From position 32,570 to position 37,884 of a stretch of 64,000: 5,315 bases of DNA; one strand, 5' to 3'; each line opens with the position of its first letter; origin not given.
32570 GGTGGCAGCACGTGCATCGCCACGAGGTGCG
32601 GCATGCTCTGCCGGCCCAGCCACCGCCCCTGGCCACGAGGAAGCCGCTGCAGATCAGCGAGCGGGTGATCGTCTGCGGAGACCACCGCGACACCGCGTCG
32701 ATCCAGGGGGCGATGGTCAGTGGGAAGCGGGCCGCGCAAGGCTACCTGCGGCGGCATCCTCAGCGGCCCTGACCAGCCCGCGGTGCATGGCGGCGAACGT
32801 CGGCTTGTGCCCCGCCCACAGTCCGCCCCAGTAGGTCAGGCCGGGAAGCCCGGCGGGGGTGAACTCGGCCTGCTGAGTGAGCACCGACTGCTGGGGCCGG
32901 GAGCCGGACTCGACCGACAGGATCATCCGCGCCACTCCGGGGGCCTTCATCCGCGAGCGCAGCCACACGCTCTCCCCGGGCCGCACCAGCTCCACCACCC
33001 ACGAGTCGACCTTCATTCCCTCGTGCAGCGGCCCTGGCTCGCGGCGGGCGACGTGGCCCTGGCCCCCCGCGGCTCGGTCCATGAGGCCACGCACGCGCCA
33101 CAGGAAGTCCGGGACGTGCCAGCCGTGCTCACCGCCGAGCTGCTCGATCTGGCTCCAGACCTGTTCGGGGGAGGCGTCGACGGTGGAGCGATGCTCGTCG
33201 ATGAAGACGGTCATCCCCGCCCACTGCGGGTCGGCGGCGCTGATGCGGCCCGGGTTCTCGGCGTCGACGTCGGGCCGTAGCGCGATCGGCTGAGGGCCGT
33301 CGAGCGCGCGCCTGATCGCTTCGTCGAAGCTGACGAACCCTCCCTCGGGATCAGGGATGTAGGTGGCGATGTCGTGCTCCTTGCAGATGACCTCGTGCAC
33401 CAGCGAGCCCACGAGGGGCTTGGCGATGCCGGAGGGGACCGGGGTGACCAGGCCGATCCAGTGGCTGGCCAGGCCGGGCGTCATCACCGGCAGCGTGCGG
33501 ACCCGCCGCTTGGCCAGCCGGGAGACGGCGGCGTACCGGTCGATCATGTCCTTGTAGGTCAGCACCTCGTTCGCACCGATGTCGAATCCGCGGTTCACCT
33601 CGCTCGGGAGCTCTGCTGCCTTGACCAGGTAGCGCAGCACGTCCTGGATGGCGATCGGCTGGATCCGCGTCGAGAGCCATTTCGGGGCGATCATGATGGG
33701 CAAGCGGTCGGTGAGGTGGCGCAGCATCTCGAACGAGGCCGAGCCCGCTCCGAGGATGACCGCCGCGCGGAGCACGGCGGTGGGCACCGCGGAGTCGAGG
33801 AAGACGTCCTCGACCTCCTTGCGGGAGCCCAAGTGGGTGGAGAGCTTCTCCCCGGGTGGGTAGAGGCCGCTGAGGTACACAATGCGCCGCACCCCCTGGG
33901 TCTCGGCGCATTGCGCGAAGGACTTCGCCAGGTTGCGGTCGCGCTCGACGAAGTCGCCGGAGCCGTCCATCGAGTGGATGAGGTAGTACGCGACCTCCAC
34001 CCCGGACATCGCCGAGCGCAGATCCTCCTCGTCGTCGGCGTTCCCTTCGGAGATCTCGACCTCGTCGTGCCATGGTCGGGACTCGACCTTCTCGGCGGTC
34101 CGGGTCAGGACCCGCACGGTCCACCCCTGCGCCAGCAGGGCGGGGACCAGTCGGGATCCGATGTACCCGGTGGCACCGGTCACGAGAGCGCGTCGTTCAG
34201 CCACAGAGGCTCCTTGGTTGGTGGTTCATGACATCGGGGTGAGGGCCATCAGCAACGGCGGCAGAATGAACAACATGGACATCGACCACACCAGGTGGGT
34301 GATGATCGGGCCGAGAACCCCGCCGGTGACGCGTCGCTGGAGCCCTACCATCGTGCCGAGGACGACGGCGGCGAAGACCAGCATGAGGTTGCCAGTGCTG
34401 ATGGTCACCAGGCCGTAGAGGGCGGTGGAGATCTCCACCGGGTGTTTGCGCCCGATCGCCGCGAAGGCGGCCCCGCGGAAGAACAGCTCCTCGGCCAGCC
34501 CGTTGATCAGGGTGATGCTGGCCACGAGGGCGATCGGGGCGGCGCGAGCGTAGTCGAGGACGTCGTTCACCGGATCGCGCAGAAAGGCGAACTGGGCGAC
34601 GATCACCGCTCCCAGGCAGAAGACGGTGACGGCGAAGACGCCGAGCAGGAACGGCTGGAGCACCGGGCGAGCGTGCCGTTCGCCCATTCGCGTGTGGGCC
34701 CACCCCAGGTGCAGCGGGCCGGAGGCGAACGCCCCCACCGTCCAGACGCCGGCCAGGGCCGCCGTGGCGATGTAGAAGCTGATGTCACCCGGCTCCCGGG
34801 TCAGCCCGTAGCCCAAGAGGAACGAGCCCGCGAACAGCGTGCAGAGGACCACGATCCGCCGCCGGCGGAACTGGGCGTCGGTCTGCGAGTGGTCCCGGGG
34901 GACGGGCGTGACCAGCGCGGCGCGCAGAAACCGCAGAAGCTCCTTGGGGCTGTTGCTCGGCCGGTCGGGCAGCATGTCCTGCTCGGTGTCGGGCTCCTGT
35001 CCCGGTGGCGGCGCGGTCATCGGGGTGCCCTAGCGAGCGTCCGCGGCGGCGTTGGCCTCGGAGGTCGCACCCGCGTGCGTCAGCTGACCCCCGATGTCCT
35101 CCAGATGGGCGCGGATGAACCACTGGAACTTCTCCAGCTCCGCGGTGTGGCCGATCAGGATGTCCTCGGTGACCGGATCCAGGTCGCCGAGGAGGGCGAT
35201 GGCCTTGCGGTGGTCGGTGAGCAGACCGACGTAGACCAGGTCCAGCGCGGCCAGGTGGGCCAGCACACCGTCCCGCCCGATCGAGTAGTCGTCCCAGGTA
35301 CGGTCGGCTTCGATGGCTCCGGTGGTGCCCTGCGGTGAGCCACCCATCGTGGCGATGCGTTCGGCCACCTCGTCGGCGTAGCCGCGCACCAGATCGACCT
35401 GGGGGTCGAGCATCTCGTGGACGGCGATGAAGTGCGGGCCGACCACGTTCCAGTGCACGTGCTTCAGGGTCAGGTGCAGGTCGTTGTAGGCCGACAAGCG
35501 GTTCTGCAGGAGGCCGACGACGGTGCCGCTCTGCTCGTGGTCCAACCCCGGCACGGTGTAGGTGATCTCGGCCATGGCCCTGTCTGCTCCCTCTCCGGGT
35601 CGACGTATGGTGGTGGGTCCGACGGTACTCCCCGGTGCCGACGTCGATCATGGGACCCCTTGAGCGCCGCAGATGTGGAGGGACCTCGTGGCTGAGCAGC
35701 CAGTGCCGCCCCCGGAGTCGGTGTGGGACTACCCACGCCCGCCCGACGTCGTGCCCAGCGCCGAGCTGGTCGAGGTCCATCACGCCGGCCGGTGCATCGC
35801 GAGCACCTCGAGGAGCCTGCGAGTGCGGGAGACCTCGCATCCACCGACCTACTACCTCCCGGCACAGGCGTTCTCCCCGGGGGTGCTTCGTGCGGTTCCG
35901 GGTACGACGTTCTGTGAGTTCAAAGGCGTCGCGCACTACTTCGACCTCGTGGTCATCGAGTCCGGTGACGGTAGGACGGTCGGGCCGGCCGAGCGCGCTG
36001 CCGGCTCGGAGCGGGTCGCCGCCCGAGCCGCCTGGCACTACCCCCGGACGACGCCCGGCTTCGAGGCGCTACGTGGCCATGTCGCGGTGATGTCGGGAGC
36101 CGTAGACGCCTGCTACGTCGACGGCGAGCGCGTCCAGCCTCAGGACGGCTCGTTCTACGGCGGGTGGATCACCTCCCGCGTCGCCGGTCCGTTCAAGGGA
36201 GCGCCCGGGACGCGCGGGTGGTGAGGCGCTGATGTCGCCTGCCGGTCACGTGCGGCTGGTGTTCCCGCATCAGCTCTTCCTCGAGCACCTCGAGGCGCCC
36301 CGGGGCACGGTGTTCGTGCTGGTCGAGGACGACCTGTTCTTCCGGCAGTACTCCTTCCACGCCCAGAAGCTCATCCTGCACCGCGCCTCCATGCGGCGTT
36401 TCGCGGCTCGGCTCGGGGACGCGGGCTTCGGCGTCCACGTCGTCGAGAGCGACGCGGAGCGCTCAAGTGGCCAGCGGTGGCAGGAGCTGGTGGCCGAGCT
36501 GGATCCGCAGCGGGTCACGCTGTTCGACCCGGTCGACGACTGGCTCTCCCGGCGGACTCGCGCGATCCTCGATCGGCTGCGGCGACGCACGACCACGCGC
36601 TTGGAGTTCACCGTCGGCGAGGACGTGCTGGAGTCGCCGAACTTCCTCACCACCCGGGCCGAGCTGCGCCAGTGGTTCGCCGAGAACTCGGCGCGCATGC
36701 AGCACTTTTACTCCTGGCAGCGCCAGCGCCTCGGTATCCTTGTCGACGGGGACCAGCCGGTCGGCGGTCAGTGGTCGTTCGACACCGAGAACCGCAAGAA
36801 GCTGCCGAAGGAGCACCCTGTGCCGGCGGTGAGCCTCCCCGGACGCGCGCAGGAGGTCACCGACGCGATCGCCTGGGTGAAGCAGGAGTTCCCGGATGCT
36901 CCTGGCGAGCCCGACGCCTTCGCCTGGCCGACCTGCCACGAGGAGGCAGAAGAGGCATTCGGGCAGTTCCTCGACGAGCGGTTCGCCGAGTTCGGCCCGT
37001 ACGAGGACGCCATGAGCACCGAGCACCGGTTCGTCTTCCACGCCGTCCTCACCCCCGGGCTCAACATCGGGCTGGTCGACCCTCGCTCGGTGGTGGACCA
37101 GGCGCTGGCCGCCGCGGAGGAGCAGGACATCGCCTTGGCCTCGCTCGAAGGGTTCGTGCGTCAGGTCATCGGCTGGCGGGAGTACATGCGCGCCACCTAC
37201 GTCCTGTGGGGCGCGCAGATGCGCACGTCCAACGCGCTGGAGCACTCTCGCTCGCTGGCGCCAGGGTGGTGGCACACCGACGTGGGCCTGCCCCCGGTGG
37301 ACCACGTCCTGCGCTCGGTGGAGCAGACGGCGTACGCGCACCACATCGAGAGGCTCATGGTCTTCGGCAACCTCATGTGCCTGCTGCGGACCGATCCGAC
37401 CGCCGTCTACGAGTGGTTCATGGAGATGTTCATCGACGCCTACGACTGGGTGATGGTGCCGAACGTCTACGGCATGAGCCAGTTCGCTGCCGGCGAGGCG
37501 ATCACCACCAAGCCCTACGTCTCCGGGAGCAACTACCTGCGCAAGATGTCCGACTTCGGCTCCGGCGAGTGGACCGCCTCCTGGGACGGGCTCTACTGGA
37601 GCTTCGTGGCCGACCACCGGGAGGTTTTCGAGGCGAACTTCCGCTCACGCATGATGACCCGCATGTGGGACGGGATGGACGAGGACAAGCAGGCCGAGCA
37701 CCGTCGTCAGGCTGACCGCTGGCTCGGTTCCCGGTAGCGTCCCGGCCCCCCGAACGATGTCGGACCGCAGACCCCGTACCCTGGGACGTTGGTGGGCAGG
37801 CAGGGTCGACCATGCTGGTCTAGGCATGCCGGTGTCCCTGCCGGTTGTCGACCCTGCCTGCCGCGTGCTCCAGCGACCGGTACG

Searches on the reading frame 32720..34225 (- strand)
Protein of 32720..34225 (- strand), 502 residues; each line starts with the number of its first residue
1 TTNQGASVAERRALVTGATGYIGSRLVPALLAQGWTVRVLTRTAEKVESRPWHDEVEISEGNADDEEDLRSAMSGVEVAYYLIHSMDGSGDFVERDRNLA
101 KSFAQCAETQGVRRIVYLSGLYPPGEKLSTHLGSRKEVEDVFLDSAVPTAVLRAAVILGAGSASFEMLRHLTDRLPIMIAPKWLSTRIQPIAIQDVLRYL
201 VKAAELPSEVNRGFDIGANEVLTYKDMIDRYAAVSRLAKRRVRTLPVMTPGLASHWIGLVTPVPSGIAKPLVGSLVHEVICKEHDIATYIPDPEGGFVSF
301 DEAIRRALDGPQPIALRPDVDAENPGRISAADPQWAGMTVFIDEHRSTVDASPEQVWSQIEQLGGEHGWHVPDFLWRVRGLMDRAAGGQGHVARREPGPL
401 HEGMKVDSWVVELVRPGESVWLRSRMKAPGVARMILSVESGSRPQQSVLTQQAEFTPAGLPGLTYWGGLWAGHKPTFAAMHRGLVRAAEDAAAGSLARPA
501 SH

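Call 61: search_protein_families(library=pfam, proteins=[window:32720-34225:-], max_evalue=0.00001)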
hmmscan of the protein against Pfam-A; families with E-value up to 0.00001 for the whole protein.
window:32720-34225:- (502 aa): 5 families
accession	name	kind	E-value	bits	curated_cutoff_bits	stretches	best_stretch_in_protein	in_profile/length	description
PF13460.12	NAD_binding_10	-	2.2e-17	64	27.2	1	17-121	1-99/184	NAD(P)H-binding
PF05368.20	NmrA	-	2.1e-15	57.6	27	1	12-232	4-231/298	NmrA-like family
PF11066.14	DUF2867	-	1.7e-14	54.8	27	1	335-479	1-141/142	Protein of unknown function (DUF2867)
PF01370.27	Epimerase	-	1.8e-12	47.6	20.9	1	13-127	1-124/240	NAD dependent epimerase/dehydratase family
PF01073.25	3Beta_HSD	-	4.6e-06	26.3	22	1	14-120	1-116/280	3-beta hydroxysteroid dehydrogenase/isomerase family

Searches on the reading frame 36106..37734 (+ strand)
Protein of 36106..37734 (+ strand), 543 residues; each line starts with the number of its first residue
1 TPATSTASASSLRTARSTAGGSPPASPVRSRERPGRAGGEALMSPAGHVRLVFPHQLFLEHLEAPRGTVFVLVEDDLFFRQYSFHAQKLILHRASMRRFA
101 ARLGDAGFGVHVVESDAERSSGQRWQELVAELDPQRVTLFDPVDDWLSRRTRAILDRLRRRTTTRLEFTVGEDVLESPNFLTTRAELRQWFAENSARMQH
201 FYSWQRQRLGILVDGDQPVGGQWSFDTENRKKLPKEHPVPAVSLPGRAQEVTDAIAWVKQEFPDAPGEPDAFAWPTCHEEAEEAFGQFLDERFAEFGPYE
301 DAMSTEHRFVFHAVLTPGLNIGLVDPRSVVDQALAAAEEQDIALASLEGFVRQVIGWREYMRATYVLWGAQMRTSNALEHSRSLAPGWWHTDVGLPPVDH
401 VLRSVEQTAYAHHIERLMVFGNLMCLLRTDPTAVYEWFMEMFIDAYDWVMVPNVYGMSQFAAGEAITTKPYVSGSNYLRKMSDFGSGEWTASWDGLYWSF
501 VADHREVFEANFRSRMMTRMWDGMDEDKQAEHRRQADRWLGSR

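Call 61: search_protein_families(library=pfam, proteins=[window:36106-37734:+], max_evalue=0.00001)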
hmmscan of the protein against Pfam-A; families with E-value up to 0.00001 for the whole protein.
window:36106-37734:+ (543 aa): 2 families
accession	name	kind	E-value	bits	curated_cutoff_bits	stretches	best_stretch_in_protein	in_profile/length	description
PF04244.19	DPRP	-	4e-53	181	22.1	1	50-274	1-224/224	Deoxyribodipyrimidine photo-lyase-related protein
PF03441.19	FAD_binding_7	-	4.2e-07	30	27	1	383-484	42-139/203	FAD binding domain of DNA photolyase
